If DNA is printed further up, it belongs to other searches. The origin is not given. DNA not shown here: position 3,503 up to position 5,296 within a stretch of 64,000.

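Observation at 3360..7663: FNR-boxed operon joining an HAO-family octaheme cytochrome to sulfide dehydrogenase FccAB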

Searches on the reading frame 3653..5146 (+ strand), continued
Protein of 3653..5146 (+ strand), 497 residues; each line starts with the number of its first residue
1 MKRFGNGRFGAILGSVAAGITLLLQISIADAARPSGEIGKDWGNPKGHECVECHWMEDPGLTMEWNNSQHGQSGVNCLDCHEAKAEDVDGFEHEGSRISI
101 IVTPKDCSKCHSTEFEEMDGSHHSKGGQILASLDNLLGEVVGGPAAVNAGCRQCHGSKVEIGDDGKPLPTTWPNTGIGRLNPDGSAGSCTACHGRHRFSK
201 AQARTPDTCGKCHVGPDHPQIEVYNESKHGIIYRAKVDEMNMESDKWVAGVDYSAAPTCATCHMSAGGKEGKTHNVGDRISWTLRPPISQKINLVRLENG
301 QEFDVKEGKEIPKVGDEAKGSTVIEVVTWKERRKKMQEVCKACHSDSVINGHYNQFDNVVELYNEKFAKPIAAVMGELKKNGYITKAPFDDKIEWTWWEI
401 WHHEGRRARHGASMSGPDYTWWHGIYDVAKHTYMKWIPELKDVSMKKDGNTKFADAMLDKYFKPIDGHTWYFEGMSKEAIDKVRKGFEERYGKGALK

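Call 7: search_solved_structures(query=window:3653-5146:+, max_evalue=0.01, show_alignments=2)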
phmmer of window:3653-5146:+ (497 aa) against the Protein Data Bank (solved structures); distinct sequences matched with E-value up to 0.01: 8.
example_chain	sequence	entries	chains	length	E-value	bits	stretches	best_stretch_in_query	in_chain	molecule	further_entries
4qo5_A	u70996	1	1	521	3.1e-47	164.6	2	75-266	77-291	Hypothetical multiheme protein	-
6h5l_A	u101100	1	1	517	1.5e-16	63.4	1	185-354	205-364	Similar to hydroxylamine oxidoreductase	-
6t5e_A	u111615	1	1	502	1.8e-16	63.2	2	188-268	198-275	Hydroxylamine oxidoreductase-like protein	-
4n4j_A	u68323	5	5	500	1.8e-16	63.1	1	187-268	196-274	hydroxylamine oxidoreductase | Similar to hydroxylamine oxidoreductase hao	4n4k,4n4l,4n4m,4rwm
1fgj_A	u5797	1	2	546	6.5e-16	61.3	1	187-286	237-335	HYDROXYLAMINE OXIDOREDUCTASE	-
6hif_G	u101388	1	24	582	1.3e-15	60.3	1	188-268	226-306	Hydrazine dehydrogenase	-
4fas_A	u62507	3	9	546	1.5e-15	60.1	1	187-286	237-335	Hydroxylamine oxidoreductase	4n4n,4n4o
6m0p_A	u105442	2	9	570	1.5e-15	60.1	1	187-286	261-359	Aerobic hydroxylamine oxidoreductase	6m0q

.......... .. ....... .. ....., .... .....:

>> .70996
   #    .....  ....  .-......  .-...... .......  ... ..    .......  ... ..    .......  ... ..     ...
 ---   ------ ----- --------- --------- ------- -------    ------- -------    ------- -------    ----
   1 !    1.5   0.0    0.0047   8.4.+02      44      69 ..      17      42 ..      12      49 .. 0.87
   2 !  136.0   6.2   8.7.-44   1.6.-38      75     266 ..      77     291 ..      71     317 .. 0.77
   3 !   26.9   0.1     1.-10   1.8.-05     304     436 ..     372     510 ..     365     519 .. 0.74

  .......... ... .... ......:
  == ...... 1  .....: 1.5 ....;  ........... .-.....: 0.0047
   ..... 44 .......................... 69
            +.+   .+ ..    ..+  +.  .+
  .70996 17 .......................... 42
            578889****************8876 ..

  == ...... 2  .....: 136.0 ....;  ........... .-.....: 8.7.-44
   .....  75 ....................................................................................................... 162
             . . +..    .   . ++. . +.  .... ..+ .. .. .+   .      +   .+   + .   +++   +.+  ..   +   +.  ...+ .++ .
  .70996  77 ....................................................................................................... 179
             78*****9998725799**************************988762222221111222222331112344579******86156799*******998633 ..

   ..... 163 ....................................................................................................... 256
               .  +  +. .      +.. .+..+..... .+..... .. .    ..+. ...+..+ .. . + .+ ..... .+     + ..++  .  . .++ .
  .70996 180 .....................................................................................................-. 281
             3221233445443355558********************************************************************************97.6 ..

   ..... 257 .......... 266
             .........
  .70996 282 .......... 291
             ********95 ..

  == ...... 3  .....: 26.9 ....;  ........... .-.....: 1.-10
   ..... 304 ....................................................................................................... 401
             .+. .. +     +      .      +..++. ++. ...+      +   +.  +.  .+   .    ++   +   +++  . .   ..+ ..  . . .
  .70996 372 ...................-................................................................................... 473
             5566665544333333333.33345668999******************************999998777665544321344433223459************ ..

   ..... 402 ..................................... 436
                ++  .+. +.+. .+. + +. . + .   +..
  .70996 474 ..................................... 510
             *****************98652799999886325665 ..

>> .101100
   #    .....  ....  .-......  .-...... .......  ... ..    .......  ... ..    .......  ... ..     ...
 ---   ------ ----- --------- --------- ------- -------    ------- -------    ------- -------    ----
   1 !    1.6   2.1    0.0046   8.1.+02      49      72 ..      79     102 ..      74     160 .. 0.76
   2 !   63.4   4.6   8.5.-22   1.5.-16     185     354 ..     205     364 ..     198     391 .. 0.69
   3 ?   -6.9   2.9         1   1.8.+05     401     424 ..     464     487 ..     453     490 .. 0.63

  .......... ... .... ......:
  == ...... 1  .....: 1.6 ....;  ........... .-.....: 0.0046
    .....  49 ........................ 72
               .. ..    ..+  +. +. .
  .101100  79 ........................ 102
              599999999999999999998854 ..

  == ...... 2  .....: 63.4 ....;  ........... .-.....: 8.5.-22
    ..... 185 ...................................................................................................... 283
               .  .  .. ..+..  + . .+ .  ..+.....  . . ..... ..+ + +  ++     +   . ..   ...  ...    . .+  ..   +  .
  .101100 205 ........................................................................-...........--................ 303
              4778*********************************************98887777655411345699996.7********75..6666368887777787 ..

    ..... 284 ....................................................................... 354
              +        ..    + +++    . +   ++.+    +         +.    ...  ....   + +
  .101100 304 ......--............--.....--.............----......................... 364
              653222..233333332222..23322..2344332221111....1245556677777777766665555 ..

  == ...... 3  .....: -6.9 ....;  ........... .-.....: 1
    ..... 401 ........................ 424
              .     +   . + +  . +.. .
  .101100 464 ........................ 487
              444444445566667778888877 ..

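Call 14: find_related_loci(query=A1, collection=genome_contigs, flank=6000)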
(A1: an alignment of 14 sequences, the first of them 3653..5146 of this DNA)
Query A1 (497 aa) in genome_contigs; peptide patterns used: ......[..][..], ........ (x = any residue, [..] = any of these).
600 stretches matched a pattern (row limit reached: there are more); 577 encode a relative of the query (tblastn E <= 1e-3); the best 80 are kept; 80 distinct loci.
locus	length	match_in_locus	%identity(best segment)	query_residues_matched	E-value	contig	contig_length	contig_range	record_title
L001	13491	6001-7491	95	1-497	0e+0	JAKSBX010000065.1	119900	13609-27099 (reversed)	MAG: Chromatiales bacterium isolate MAG.232 k141_1936290, whole genome shotgun sequence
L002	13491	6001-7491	86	1-497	0e+0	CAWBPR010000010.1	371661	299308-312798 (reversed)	MAG: uncultured Gammaproteobacteria bacterium isolate MFD03804.bin.2.3 genome assembly, contig: contig_15612, whole geno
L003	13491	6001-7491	89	1-497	0e+0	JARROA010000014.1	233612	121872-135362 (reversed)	MAG: Candidatus Thiodiazotropha sp. isolate Spart_138_MAG scaffold_20, whole genome shotgun sequence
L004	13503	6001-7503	81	1-497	0e+0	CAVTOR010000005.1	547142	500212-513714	MAG: uncultured Gammaproteobacteria bacterium isolate MFD03804.bin.2.10 genome assembly, contig: contig_23619, whole gen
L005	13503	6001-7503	81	1-497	0e+0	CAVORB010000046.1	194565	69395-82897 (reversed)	MAG: uncultured Gammaproteobacteria bacterium isolate MFD09964.bin.2.71 genome assembly, contig: contig_9516, whole geno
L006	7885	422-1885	82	10-497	0e+0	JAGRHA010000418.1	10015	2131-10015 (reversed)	MAG: Gammaproteobacteria bacterium isolate HKST-UBA188 k127_3208648, whole genome shotgun sequence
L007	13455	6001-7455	81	11-497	0e+0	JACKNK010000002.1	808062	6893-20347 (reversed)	MAG: Gammaproteobacteria bacterium isolate HK-STAS-PROT-142 HK-STAS-PROT-142_2, whole genome shotgun sequence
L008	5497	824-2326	80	1-497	0e+0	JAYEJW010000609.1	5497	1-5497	MAG: Pseudomonadota bacterium isolate MAG153 MAG153_609, whole genome shotgun sequence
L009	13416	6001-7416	84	26-497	0e+0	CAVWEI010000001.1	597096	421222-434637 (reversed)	MAG: uncultured Gammaproteobacteria bacterium isolate MFD03804.bin.2.178 genome assembly, contig: contig_10275, whole ge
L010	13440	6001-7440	82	18-497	0e+0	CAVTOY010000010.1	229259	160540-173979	MAG: uncultured Gammaproteobacteria bacterium isolate MFD03804.bin.2.2 genome assembly, contig: contig_30644, whole geno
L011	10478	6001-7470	78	8-497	0e+0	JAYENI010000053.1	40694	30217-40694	MAG: Pseudomonadota bacterium isolate MAG059 MAG059_53, whole genome shotgun sequence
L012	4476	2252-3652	81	31-497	0e+0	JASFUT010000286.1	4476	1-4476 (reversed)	MAG: Chromatiales bacterium isolate D1105M02metaG_sub_Bin_253 D1105M02metaG_FD_scaffold_10099_c1, whole genome shotgun s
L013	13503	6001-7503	81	1-497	0e+0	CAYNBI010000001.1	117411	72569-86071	MAG TPA_asm: uncultured Chromatiaceae bacterium isolate binchicken_co176_260 genome assembly, contig: NODE_12_length_117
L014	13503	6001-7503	76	1-497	0e+0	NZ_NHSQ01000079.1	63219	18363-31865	Thiocystis minor strain DSM 178 scaffold0079, whole genome shotgun sequence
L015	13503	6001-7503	74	1-497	0e+0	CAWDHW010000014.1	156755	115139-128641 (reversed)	MAG: uncultured Gammaproteobacteria bacterium isolate MFD04716.bin.1.223 genome assembly, contig: contig_28894, whole ge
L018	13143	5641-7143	75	1-497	0e+0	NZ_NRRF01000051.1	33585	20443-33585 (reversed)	Thiocystis violacea strain DSM 208 scaffold0051, whole genome shotgun sequence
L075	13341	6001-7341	51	12-492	9e-161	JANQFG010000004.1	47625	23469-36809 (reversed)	MAG: bacterium isolate PL23a_bin.76 k99_5121823, whole genome shotgun sequence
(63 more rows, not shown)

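Call 23: search_protein_families(library=ncbifam, proteins=[window:3653-5146:+, L018:10667-11437:+, L018:11798-13143:+, L018:8500-10392:-, L018:7797-8441:-, L075:7397-7990:+, L075:7994-8911:+], max_evalue=0.00001)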
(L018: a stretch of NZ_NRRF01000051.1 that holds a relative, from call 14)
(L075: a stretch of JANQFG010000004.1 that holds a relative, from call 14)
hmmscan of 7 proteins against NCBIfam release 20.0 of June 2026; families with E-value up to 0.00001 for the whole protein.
window:3653-5146:+ (497 aa): 2 families
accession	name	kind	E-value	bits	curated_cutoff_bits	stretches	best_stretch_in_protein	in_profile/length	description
NF052343.1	hydrazine_HDH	equivalog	5.5e-23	81.1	900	1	187-269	223-305/564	hydrazine dehydrogenase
TIGR03508.1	decahem_SO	subfamily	8.2e-08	32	192.2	0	48-266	71-251/258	DmsE family decaheme c-type cytochrome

L018:10667-11437:+ (256 aa): 9 families
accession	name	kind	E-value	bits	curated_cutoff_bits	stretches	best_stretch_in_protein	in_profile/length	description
NF006901.0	PRK09392.1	equivalog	2.1e-28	99.2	211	1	16-231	11-221/236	transcriptional activator FtrB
NF050815.1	TransActFtrBCaul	equivalog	1.6e-16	60.3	300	1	14-232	11-224/251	transcriptional activator FtrB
NF050806.1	TransRegFixKCaul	equivalog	1.1e-12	47.6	300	1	25-230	15-213/215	transcriptional regulator FixK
NF052518.1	TransRegLdrP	equivalog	2.9e-10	40.5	300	1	41-230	5-187/195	transcriptional regulator LdrP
NF045989.1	TransRegFnrLRhodb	equivalog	6.1e-09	35.5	300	1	42-234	43-238/245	transcriptional regulator FnrL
NF053664.1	TransRegPtrACyano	equivalog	8.5e-09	35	300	1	56-219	30-188/196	Crp/Fnr family transcriptional regulator PtrA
NF008365.0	PRK11161.1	subfamily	1.1e-08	34.7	228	1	36-233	48-245/250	fumarate/nitrate reduction transcriptional regulator Fnr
NF041163.2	encap_f2b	equivalog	3.5e-08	33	400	1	14-143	73-204/450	family 2B encapsulin nanocompartment shell protein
NF010499.0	PRK13918.1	equivalog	9.4e-06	25.3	274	0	52-230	28-200/205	CRP/FNR family transcriptional regulator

L018:11798-13143:+ (448 aa): 22 families
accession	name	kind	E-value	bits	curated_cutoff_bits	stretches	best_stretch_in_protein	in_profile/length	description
NF010055.0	PRK13532.1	equivalog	7.1e-234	778.7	904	1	1-448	1-436/830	nitrate reductase catalytic subunit NapA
TIGR01706.1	NAPA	equivalog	3.2e-227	756.8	930.55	1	3-448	2-436/830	periplasmic nitrate reductase subunit alpha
TIGR01591.1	Fdh-alpha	equivalog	3.3e-64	217.2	666.25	2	49-305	3-239/672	formate dehydrogenase subunit alpha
NF041323.1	Nitr_red_NasA_Halo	equivalog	7.4e-47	160.3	1000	2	52-312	3-245/673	assimilatory nitrate reductase NasA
NF041513.1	formate_DH_Act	exception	1.2e-37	129.3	1400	2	46-303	44-294/1067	formate dehydrogenase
NF047855.1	AssmNtatRedNasC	equivalog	1.5e-36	126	1100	2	47-305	23-264/708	assimilatory nitrate reductase catalytic subunit NasC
TIGR01553.1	formate-DH-alph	equivalog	1.2e-35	122.7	814.2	2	3-304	2-304/1009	formate dehydrogenase-N subunit alpha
TIGR02166.1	dmsA_ynfE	subfamily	1.1e-26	93.2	777.7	1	3-419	1-399/794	DMSO/selenate family reductase complex A subunit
TIGR01701.1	Fdhalpha-like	subfamily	6.9e-23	80.7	582.15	1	97-435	97-402/744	FdhF/YdeP family oxidoreductase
TIGR02693.1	arsenite_ox_L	equivalog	8e-22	77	359.05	1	63-233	75-234/806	arsenate reductase (azurin) large subunit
NF012032.0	PRK15488.1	equivalog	1.9e-21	75.8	694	1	1-307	1-285/759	thiosulfate reductase PhsA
TIGR01973.1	NuoG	equivalog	6e-18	65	470.05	1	49-291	219-429/606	NADH-quinone oxidoreductase subunit NuoG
NF005895.0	PRK07860.1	equivalog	7.7e-18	63.9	802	1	47-287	239-457/811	NADH-quinone oxidoreductase subunit G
NF041714.1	arsenate_red_ArrA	equivalog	4.3e-15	54.9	1600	1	2-134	2-141/848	arsenate respiratory reductase molybdopterin-containing subunit ArrA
TIGR03479.1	DMSO_red_II_alp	subfamily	1.8e-13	49.5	984.75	1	47-301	61-304/913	molybdopterin-dependent oxidoreductase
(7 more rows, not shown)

L018:8500-10392:- (630 aa): 14 families
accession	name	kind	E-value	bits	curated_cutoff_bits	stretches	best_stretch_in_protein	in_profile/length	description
NF008184.0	PRK10935.1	equivalog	3.1e-118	395.9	553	2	354-623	300-559/565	nitrate/nitrite two-component system sensor histidine kinase NarQ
NF007896.0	PRK10600.1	equivalog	5.4e-105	352.3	578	1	17-624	17-586/598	nitrate/nitrite two-component system sensor histidine kinase NarX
NF052443.1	SensHisKinMctS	equivalog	1.3e-26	93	700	1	419-616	248-441/457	two-component system sensor histidine kinase MctS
NF008649.0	PRK11644.1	equivalog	2e-23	82.9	408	1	422-619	304-492/499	signal transduction histidine-protein kinase/phosphatase UhpB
NF052531.1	Strep_LiaS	equivalog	4.2e-19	69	450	1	417-615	128-319/328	envelope stress sensor histidine kinase LiaS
NF047786.1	his_kin_MadS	equivalog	6.6e-14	51.8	500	1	414-614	223-426/434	MadS family sensor histidine kinase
NF047322.1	HK_morpho_MacS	equivalog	6.3e-13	48.6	300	1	534-619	273-364/367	MacS family sensor histidine kinase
NF011874.0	PRK15347.1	equivalog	8.4e-13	47.3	852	1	182-270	301-389/921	two component system sensor kinase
NF040691.1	MtrAB_MtrB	equivalog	1e-12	47.9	450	0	169-254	179-264/507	MtrAB system histidine kinase MtrB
NF038263.1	prot_phos_SiaA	equivalog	3.4e-11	42.4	700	1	176-273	308-405/658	biofilm regulation protein phosphatase SiaA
NF033092.0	HK_WalK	equivalog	2.6e-08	32.9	725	0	179-247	180-246/594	cell wall metabolism sensor histidine kinase WalK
NF047794.1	HisKinPtgB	equivalog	1.3e-07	30.3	1000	0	149-260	306-418/656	two-component system sensor histidine kinase PgtB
NF051872.1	HisKinPhyk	equivalog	5.8e-07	28.5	750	1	542-621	455-536/537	sensor histidine kinase PhyK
NF007007.0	PRK09470.1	equivalog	5.8e-06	25.5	486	0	539-585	354-403/463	envelope stress sensor histidine kinase CpxA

L018:7797-8441:- (214 aa): 84 families (the best 25 are shown)
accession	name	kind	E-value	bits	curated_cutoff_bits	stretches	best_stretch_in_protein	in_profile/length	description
NF007935.0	PRK10651.1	equivalog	2.3e-92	308.1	250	1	5-213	5-212/216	two-component system response regulator NarL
NF007708.0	PRK10403.1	equivalog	1.2e-57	194.8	343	1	1-210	1-207/215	nitrate/nitrite response regulator protein NarP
NF052445.1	RespRegMctR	equivalog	1.7e-40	138.6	300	1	8-211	3-199/205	two-component system response regulator MctR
NF047785.1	respo_reg_MadR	equivalog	1.7e-36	125.6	300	1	8-213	2-205/209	MadR family response regulator transcription factor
NF011896.0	PRK15369.1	equivalog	6.2e-35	120.7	242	1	6-212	3-205/211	two component system response regulator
NF007018.1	PRK09483.1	equivalog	3.8e-30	105.1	280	1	8-213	3-205/217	UvrY/SirA/GacA family response regulator transcription factor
NF007685.0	PRK10360.1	equivalog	2.5e-26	92.7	258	1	8-208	3-189/196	response regulator transcription factor UhpA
NF041830.1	RR_TF_ErdR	exception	6.4e-26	91.4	390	1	9-209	4-203/213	response regulator transcription factor ErdR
NF007403.0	PRK09935.1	equivalog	3.6e-21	75.7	271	1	7-209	4-202/210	fimbria biosynthesis transcriptional regulator FimZ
NF006900.1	PRK09390.1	equivalog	1.1e-19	70.8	255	1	6-203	4-189/203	response regulator FixJ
NF040689.1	MtrAB_MtrA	equivalog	5.3e-19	68.4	300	1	9-180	1-169/219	MtrAB system response regulator MtrA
NF001965.0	PRK00742.1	subfamily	4.1e-18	65.7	293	1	7-113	4-110/357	chemotaxis-specific protein-glutamate methyltransferase CheB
NF007901.0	PRK10610.1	equivalog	6.5e-17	61.9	189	1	6-112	5-111/129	chemotaxis response regulator CheY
TIGR01387.1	cztR_silR_copR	subfamily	2e-16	60.3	279.2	1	35-171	25-162/218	heavy metal response regulator transcription factor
TIGR02154.1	PhoB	equivalog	2.9e-16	59.5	296.2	1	7-127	3-122/226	phosphate regulon transcriptional regulator PhoB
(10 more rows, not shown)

L075:7397-7990:+ (197 aa): 0 families

L075:7994-8911:+ (305 aa): 21 families
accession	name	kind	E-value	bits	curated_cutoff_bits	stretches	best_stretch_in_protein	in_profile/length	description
NF045797.1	DsrO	equivalog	1.3e-51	175.3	200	1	155-302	98-234/235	sulfate reduction electron transfer complex DsrMKJOP subunit DsrO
NF041782.1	mnquin_red_QrcC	equivalog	6.7e-47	160.2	400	1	90-302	1-225/239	menaquinone reductase iron-sulfur cluster-binding subunit QrcC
NF041715.1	arsenate_red_ArrB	equivalog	1.3e-39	136.2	450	2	90-214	3-111/233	arsenate respiratory reductase iron-sulfur subunit ArrB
TIGR03149.1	cyt_nit_nrfC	equivalog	1e-37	129.6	377.6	1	89-301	38-215/225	cytochrome c nitrite reductase Fe-S protein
TIGR02951.1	DMSO_dmsB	equivalog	4.3e-34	117.9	214.1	1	90-270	2-153/161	DMSO/selenate family reductase complex B subunit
NF011569.0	PRK14993.1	equivalog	9.8e-34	116.9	416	1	92-302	46-222/244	tetrathionate reductase subunit TtrB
NF045715.1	sulf_resp_HmcB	equivalog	3.2e-30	105.3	420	1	91-269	38-197/307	sulfate respiration complex iron-sulfur protein HmcB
NF008134.0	PRK10882.1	equivalog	1.4e-28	99.9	263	1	91-278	40-216/329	hydrogenase 2 operon protein HybA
TIGR03478.1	DMSO_red_II_bet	subfamily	4.8e-27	94.7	480.7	2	147-211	118-183/321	DMSO reductase family type II enzyme, iron-sulfur subunit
NF042979.1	EthbenzDh_ebdB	equivalog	1.4e-25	90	740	2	147-211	140-205/354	ethylbenzene dehydrogenase subunit beta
NF038355.1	FDH3_beta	equivalog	1.7e-25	90.1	240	1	92-281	5-171/180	formate dehydrogenase FDH3 subunit beta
TIGR01582.1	FDH-beta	equivalog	2.4e-22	79.4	334.7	2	94-205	26-139/283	formate dehydrogenase subunit beta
TIGR01660.1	narH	equivalog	1.6e-16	59.8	524.05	1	153-212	176-236/492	nitrate reductase subunit beta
NF007382.0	PRK09898.1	equivalog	8.8e-16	58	213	1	97-206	66-170/208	ferredoxin-like protein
NF007658.0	PRK10330.1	equivalog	2.3e-15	56.6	260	1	158-264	56-151/181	electron transport protein HydN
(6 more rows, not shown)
